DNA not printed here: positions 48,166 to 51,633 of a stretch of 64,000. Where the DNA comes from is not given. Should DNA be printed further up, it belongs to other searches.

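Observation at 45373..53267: [FeFe]-hydrogenase cluster with a NuoF-like subunit fused to a GltD-like NADPH domain, adjacent to NfnAB-like genes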

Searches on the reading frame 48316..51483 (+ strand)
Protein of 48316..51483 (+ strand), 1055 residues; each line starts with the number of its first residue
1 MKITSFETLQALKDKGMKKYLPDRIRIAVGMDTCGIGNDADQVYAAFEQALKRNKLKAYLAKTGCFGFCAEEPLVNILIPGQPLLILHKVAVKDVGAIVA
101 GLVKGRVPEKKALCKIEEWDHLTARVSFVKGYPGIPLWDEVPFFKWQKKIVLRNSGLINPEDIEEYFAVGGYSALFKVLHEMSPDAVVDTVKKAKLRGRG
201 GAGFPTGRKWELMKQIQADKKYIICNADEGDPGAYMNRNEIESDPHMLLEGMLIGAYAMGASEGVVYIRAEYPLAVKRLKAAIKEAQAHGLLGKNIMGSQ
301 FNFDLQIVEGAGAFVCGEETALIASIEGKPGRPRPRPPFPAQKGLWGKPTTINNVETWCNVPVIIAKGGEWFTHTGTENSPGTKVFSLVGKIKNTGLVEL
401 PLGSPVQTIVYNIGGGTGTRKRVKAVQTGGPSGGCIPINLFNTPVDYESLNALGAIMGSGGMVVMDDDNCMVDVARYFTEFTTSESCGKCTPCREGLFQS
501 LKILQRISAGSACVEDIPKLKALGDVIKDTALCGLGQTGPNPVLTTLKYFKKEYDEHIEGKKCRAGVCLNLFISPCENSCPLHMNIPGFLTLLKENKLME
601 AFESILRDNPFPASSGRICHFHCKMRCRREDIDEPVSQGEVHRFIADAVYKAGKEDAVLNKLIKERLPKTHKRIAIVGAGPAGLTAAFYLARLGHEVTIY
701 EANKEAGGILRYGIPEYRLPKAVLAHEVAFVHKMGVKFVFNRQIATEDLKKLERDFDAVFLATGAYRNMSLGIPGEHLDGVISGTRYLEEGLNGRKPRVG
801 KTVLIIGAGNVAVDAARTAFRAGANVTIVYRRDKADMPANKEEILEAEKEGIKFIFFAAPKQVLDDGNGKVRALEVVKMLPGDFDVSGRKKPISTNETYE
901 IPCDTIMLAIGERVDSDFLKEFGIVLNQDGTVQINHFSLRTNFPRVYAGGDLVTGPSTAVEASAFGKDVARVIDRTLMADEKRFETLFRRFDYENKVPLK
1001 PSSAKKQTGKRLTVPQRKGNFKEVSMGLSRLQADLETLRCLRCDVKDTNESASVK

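Call 3: search_protein_families(library=pfam, proteins=[window:48316-51483:+], max_evalue=0.001)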
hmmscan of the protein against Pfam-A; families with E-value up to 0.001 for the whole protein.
window:48316-51483:+ (1055 aa): 22 families
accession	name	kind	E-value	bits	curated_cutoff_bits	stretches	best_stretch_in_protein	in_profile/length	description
PF01512.22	Complex1_51K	-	5.7e-48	163.1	31.2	1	191-362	1-149/150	Nuo51 FMN-binding domain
PF07992.20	Pyr_redox_2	-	3.2e-42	145.4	26.1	1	673-964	2-289/291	Pyridine nucleotide-disulphide oxidoreductase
PF10589.14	NADH_4Fe-4S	-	1.7e-29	101.9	23.5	1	473-557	1-85/85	NADH-ubiquinone oxidoreductase-F iron-sulfur binding region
PF14691.11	Fer4_20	-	3.3e-21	75.7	25.8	1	562-651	18-110/113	Dihydroprymidine dehydrogenase domain II, 4Fe-4S cluster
PF13738.12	Pyr_redox_3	-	1.2e-16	61.3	30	1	758-950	127-305/305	Pyridine nucleotide-disulphide oxidoreductase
PF00070.33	Pyr_redox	-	5.9e-14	52.8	22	1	803-876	2-79/82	Pyridine nucleotide-disulphide oxidoreductase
PF01266.30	DAO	-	1e-09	38.8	27.9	1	673-707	1-35/353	FAD dependent oxidoreductase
PF01262.27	AlaDh_PNT_C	-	4.1e-09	36.6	23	0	802-834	30-62/214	Alanine dehydrogenase/PNT, C-terminal domain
PF13450.12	NAD_binding_8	-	1.5e-08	35.2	21.9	1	676-708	1-33/68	NAD(P)-binding Rossmann-like domain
PF12831.13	FAD_oxidored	-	2.3e-07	30.9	27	1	674-710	2-38/416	FAD dependent oxidoreductase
PF13241.12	NAD_binding_7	-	1.2e-06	29.5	22.1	1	800-857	7-67/104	Putative NAD(P)-binding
PF03486.20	HI0933_like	-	4.5e-06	26.7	50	1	673-707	2-36/244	HI0933-like protein Rossmann domain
PF01946.23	Thi4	-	1.2e-05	25.2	26.2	1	668-710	14-57/235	Thi4 family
PF01134.28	GIDA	-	1.2e-05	25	22.1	0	674-704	2-32/391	Glucose inhibited division protein A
PF01494.25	FAD_binding_3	-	1.6e-05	24.8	22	0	674-704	4-34/349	FAD binding domain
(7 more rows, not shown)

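Call 5: search_solved_structures(query=window:48316-51483:+, max_evalue=1e-10)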
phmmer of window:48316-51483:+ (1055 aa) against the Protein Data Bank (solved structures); distinct sequences matched with E-value up to 1e-10: 76 (the best 60 are shown).
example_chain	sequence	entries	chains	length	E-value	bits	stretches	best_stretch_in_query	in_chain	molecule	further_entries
9n5u_B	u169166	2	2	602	1.2e-197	662.2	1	26-571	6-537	NfnB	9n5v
7t2r_B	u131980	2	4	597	6.3e-192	643.3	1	36-571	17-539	NiFe hydrogenase subunit B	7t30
9bov_B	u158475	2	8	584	7.4e-182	610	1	26-572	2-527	NADH dehydrogenase (Quinone)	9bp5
8oh5_B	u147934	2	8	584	1.4e-177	595.9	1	146-572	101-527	NAD-reducing hydrogenase subunit HoxF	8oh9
7q4v_B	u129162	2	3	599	1.2e-176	592.7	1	59-572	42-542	Iron hydrogenase HydB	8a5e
9mqx_B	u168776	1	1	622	1.6e-173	582.4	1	18-577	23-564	NADH:ubiquinone oxidoreductase, NADH-binding (51 kD) subunit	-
8a6t_B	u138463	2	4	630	9.1e-167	560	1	54-571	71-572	Electron bifurcating hydrogenase subunit HydB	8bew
7q4w_B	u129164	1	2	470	1.1e-165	556.4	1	163-572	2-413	Iron hydrogenase HydB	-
7p5h_B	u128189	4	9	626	6.8e-165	553.8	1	24-569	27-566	Fe-hydrogenase, subunit beta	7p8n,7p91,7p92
6vw7_B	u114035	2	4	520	8e-114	384.7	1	138-554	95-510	NAD-dependent formate dehydrogenase beta subunit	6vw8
2fug_1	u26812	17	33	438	8.8e-114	384.6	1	163-554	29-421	NADH-quinone oxidoreductase chain 1 | NADH-QUINONE OXIDOREDUCTASE SUBUNIT 1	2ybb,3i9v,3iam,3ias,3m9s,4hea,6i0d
7q5y_C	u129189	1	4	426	2.2e-111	376.7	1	150-557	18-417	NADH-quinone oxidoreductase subunit F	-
6hl2_B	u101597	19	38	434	2.2e-111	376.7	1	150-557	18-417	NADH-quinone oxidoreductase subunit F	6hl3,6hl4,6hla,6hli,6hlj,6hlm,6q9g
6q9c_B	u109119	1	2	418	4.1e-111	375.8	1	151-557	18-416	NADH-quinone oxidoreductase subunit F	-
6r7p_B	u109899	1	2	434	5.6e-111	375.3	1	150-557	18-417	NADH-quinone oxidoreductase subunit F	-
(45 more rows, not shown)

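Call 7: search_protein_families(library=ncbifam, proteins=[window:48316-51483:+], max_evalue=0.00001)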
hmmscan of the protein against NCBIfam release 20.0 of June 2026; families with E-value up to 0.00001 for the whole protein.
window:48316-51483:+ (1055 aa): 69 families (the best 25 are shown)
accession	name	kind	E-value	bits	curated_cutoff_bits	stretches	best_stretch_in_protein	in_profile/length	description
TIGR01959.1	nuoF_fam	equivalog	5.5e-146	486.1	558.65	1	160-558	11-410/410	NADH-quinone oxidoreductase subunit NuoF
NF009410.0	PRK12771.1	subfamily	4.1e-134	448.2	516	1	528-1043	5-511/566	NAD(P)-binding protein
NF009454.0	PRK12814.1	equivalog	3.3e-129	432.2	916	1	573-1050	101-579/657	putative NADPH-dependent glutamate synthase small subunit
NF008436.0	PRK11278.1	equivalog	5.2e-114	381.6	749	1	160-561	24-429/448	NADH-quinone oxidoreductase subunit NuoF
NF010120.0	PRK13596.1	equivalog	5e-110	368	389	1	170-563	27-422/433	NADH-quinone oxidoreductase subunit NuoF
TIGR01316.1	gltA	equivalog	2.3e-103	346.4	471.75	1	565-975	25-447/449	NADPH-dependent glutamate synthase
TIGR03315.1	Se_ygfK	equivalog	6.5e-101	338.4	835.3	1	547-1044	418-887/1012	putative selenate reductase subunit YgfK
NF009414.0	PRK12778.1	equivalog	2.3e-100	336.9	1103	1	565-978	328-750/752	bifunctional dihydroorotate dehydrogenase B NAD binding subunit/NADPH-dependent glutamate synthase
TIGR01318.1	gltD_gamma_fam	subfamily_domain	9.1e-84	281.7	482.95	1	561-974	35-462/467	glutamate synthase, small subunit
NF010590.0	PRK13984.1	equivalog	3.6e-81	273.1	946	1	574-980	196-609/611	putative oxidoreductase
NF009413.0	PRK12775.1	equivalog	3.8e-79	266.7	1895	1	565-982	330-759/1006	putative trifunctional 2-polyprenylphenol hydroxylase/glutamate synthase subunit beta/ferritin domain-containing protein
NF009415.0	PRK12779.1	equivalog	4.3e-77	259.9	1519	1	555-979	190-628/944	putative bifunctional glutamate synthase subunit beta/2-polyprenylphenol hydroxylase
NF009408.0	PRK12769.1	equivalog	8.9e-77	258.7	1003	1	573-979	233-653/659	formate-dependent uric acid utilization protein AegA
NF009451.0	PRK12809.1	equivalog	2.1e-67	227.8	1154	1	575-973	218-630/639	formate-dependent uric acid utilization protein YgfT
NF009409.0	PRK12770.1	subfamily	1e-65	222.2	343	1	664-981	11-354/360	putative glutamate synthase subunit beta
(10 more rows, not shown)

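Call 19: find_homologous_proteins(query=window:48316-51483:+, max_evalue=1e-50)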
Query window:48316-51483:+ (1055 aa): 8000 proteins with E <= 1e-50 among 8000 candidates; the best 120 are listed.
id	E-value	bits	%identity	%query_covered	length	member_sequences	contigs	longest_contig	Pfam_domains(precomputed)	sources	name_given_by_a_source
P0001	0.0e+0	1847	75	99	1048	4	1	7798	PF13450.13,PF07992.21,PF00070.34,PF03486.21,PF12831.14,PF01946.24,PF01266.31,PF10589.15,PF14691.12,PF13738.13,PF01262.28,PF01512.23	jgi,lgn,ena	-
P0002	0.0e+0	1831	73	99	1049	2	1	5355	PF13241.13,PF13450.13,PF07992.21,PF00070.34,PF03486.21,PF12831.14,PF01946.24,PF01266.31,PF10589.15,PF14691.12,PF02826.26,PF13738.13,PF01262.28,PF01512.23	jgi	jgi:NADH-quinone oxidoreductase subunit F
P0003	0.0e+0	1826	75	99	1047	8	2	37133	PF13241.13,PF13450.13,PF07992.21,PF00070.34,PF12831.14,PF01946.24,PF01266.31,PF10589.15,PF14691.12,PF13738.13,PF01262.28,PF01512.23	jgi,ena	-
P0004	0.0e+0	1823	74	99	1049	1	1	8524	PF13241.13,PF13450.13,PF07992.21,PF00070.34,PF03486.21,PF12831.14,PF01946.24,PF01266.31,PF10589.15,PF14691.12,PF02826.26,PF13738.13,PF01262.28,PF01512.23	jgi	jgi:NADH-quinone oxidoreductase subunit F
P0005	0.0e+0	1819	73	99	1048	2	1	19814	PF13241.13,PF13450.13,PF07992.21,PF00070.34,PF03486.21,PF01134.29,PF12831.14,PF01946.24,PF01266.31,PF10589.15,PF14691.12,PF02826.26,PF13738.13,PF01262.28,PF01512.23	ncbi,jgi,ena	ncbi:MAG: FAD-dependent oxidoreductase [Candidatus Omnitrophota bacterium]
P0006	0.0e+0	1816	74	99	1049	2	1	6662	PF13241.13,PF13450.13,PF07992.21,PF00070.34,PF03486.21,PF12831.14,PF01946.24,PF01266.31,PF10589.15,PF14691.12,PF02826.26,PF13738.13,PF01262.28,PF01512.23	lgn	-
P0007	0.0e+0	1812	74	99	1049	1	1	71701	PF13241.13,PF13450.13,PF07992.21,PF00070.34,PF03486.21,PF01134.29,PF12831.14,PF01946.24,PF01266.31,PF10589.15,PF14691.12,PF02826.26,PF13738.13,PF01262.28,PF01512.23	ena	-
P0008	0.0e+0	1811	73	99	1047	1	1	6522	PF13241.13,PF13450.13,PF07992.21,PF00070.34,PF03486.21,PF01134.29,PF12831.14,PF01266.31,PF10589.15,PF14691.12,PF13738.13,PF01262.28,PF01512.23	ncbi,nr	ncbi:MAG: FAD-dependent oxidoreductase [Candidatus Omnitrophica bacterium]|nr:FAD-dependent oxidored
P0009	0.0e+0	1810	72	99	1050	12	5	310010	PF13241.13,PF13450.13,PF07992.21,PF00070.34,PF03486.21,PF12831.14,PF01946.24,PF01266.31,PF10589.15,PF14691.12,PF13738.13,PF01262.28,PF01512.23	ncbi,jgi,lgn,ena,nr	ncbi:MAG TPA: FAD-dependent oxidoreductase [Candidatus Omnitrophota bacterium]|nr:FAD-dependent oxid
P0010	0.0e+0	1807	74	99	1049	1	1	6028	PF13241.13,PF13450.13,PF07992.21,PF00070.34,PF03486.21,PF01134.29,PF12831.14,PF01946.24,PF01266.31,PF10589.15,PF14691.12,PF02826.26,PF13738.13,PF01262.28,PF01512.23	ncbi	-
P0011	0.0e+0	1806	73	99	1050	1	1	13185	PF13241.13,PF13450.13,PF07992.21,PF00070.34,PF12831.14,PF01266.31,PF10589.15,PF14691.12,PF02826.26,PF13738.13,PF01262.28,PF01512.23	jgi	jgi:NADH-quinone oxidoreductase subunit F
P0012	0.0e+0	1798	72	99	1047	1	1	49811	PF13241.13,PF13450.13,PF07992.21,PF00070.34,PF03486.21,PF12831.14,PF01946.24,PF01266.31,PF10589.15,PF14691.12,PF00890.31,PF13738.13,PF01262.28,PF01512.23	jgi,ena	-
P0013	0.0e+0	1798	72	99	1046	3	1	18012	PF01266.31,PF13241.13,PF10589.15,PF13450.13,PF14691.12,PF07992.21,PF00070.34,PF02826.26,PF13738.13,PF01262.28,PF01512.23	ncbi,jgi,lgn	ncbi:MAG: FAD-dependent oxidoreductase [Candidatus Omnitrophota bacterium]|jgi:NADH-quinone oxidored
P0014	0.0e+0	1772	71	99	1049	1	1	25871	PF13450.13,PF07992.21,PF00070.34,PF03486.21,PF01134.29,PF12831.14,PF01946.24,PF01266.31,PF10589.15,PF14691.12,PF13738.13,PF01262.28,PF01512.23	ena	-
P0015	0.0e+0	1768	71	99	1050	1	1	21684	PF13241.13,PF13450.13,PF07992.21,PF00070.34,PF03486.21,PF12831.14,PF01946.24,PF01266.31,PF10589.15,PF14691.12,PF02826.26,PF13738.13,PF01262.28,PF01512.23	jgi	jgi:NADH-quinone oxidoreductase subunit F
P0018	0.0e+0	1728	70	100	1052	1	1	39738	PF13241.13,PF13450.13,PF07992.21,PF00070.34,PF03486.21,PF01134.29,PF12831.14,PF01946.24,PF01266.31,PF10589.15,PF14691.12,PF13738.13,PF01262.28,PF01512.23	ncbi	ncbi:MAG: FAD-dependent oxidoreductase [Deltaproteobacteria bacterium]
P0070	0.0e+0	1606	65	99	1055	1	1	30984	PF13241.13,PF13450.13,PF07992.21,PF00070.34,PF01494.26,PF12831.14,PF01946.24,PF01266.31,PF10589.15,PF14691.12,PF13738.13,PF01262.28,PF01512.23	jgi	jgi:NADH-quinone oxidoreductase subunit F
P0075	0.0e+0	1595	66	98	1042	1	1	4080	PF13241.13,PF13450.13,PF07992.21,PF00070.34,PF03486.21,PF01494.26,PF12831.14,PF01946.24,PF10531.16,PF01266.31,PF10589.15,PF01593.31,PF14691.12,PF13738.13,PF01262.28,PF01512.23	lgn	-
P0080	0.0e+0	1569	64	98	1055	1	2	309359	PF13241.13,PF13450.13,PF07992.21,PF00070.34,PF10531.16,PF01266.31,PF10589.15,PF01593.31,PF14691.12,PF13738.13,PF01262.28,PF01512.23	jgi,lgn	jgi:NADH-quinone oxidoreductase subunit F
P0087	0.0e+0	1556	65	97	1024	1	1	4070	PF13241.13,PF13450.13,PF07992.21,PF00070.34,PF03486.21,PF01134.29,PF01494.26,PF12831.14,PF01946.24,PF01266.31,PF10589.15,PF01593.31,PF14691.12,PF00890.31,PF02826.26,PF13738.13,PF01262.28,PF01512.23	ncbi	ncbi:MAG: FAD-dependent oxidoreductase, partial [Candidatus Margulisiibacteriota bacterium]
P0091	0.0e+0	1548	62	99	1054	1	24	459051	PF13241.13,PF13450.13,PF07992.21,PF00070.34,PF03486.21,PF12831.14,PF01266.31,PF10589.15,PF14691.12,PF00890.31,PF13738.13,PF01262.28,PF01512.23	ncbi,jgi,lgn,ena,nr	ncbi:MAG: NADH dehydrogenase [Bacteroidetes bacterium GWE2_39_28]|nr:MAG: NADH dehydrogenase [Bacter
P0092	0.0e+0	1548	63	99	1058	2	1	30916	PF13241.13,PF13450.13,PF07992.21,PF00070.34,PF03486.21,PF01134.29,PF12831.14,PF01266.31,PF10589.15,PF01593.31,PF14691.12,PF13738.13,PF01262.28,PF01512.23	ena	-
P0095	0.0e+0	1544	62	99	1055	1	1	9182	PF01266.31,PF13241.13,PF10589.15,PF13450.13,PF14691.12,PF07992.21,PF00070.34,PF13738.13,PF01262.28,PF01512.23,PF12831.14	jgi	jgi:NADH-quinone oxidoreductase subunit F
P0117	0.0e+0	1529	62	100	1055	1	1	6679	PF01266.31,PF13241.13,PF10589.15,PF13450.13,PF14691.12,PF07992.21,PF00070.34,PF02826.26,PF13738.13,PF01262.28,PF01512.23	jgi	jgi:NADH-quinone oxidoreductase subunit F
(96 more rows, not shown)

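Call 27: find_encoding_contigs(protein=P0009, flank=10000, max_places=2)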
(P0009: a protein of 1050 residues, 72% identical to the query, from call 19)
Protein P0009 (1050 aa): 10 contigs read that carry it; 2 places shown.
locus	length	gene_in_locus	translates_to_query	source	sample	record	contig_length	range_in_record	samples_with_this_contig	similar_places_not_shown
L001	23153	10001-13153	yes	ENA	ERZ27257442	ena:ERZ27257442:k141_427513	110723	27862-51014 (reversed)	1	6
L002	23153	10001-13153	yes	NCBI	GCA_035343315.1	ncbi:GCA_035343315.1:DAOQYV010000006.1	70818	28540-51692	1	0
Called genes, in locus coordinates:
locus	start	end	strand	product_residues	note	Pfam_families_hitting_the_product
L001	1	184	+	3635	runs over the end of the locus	PF13847:Methyltransf_31 (faint), PF08123:DOT1, PF13649:Methyltransf_25 (faint), PF08241:Methyltransf_11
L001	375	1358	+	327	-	PF00691:OmpA, PF01476:LysM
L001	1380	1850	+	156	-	PF00359:PTS_EIIA_2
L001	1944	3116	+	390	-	-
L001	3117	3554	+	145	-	PF07610:DUF1573, PF22544:HYDIN_VesB_CFA65-like_Ig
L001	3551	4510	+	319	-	PF01435:Peptidase_M48, PF13202:EF-hand_5 (faint)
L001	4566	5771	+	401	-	PF01590:GAF, PF13185:GAF_2, PF13492:GAF_3, PF13487:HD_5, PF01966:HD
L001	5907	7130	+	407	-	PF00871:Acetate_kinase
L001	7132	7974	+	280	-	PF00175:NAD_binding_1 (weak), PF10418:DHODB_Fe-S_bind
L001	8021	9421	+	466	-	PF14691:Fer4_20, PF01262:AlaDh_PNT_C (faint), PF01946:Thi4 (faint), PF01266:DAO (weak), PF07992:Pyr_redox_2, PF12831:FAD_oxidored (weak), PF13450:NAD_binding_8, PF00070:Pyr_redox (weak), +4 more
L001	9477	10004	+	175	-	PF01257:2Fe-2S_thioredx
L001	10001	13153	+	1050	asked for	PF01512:Complex1_51K, PF10589:NADH_4Fe-4S, PF14691:Fer4_20, PF01266:DAO (weak), PF07992:Pyr_redox_2, PF13450:NAD_binding_8, PF13738:Pyr_redox_3, PF00070:Pyr_redox, +5 more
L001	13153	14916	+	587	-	PF00111:Fer2 (weak), PF13510:Fer2_4, PF10588:NADH-G_4Fe-4S_3, PF12838:Fer4_7, PF13187:Fer4_9 (weak), PF22117:Fer4_Nqo3, PF02906:Fe_hyd_lg_C, PF02256:Fe_hyd_SSU, +3 more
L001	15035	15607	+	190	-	PF01613:Flavin_Reduct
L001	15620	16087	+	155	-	PF13441:Gly-zipper_YMGG, PF05433:Rick_17kDa_Anti (weak), PF13488:Gly-zipper_Omp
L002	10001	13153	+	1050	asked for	PF01512:Complex1_51K, PF10589:NADH_4Fe-4S, PF14691:Fer4_20, PF01266:DAO (weak), PF07992:Pyr_redox_2, PF13450:NAD_binding_8, PF13738:Pyr_redox_3, PF00070:Pyr_redox, +5 more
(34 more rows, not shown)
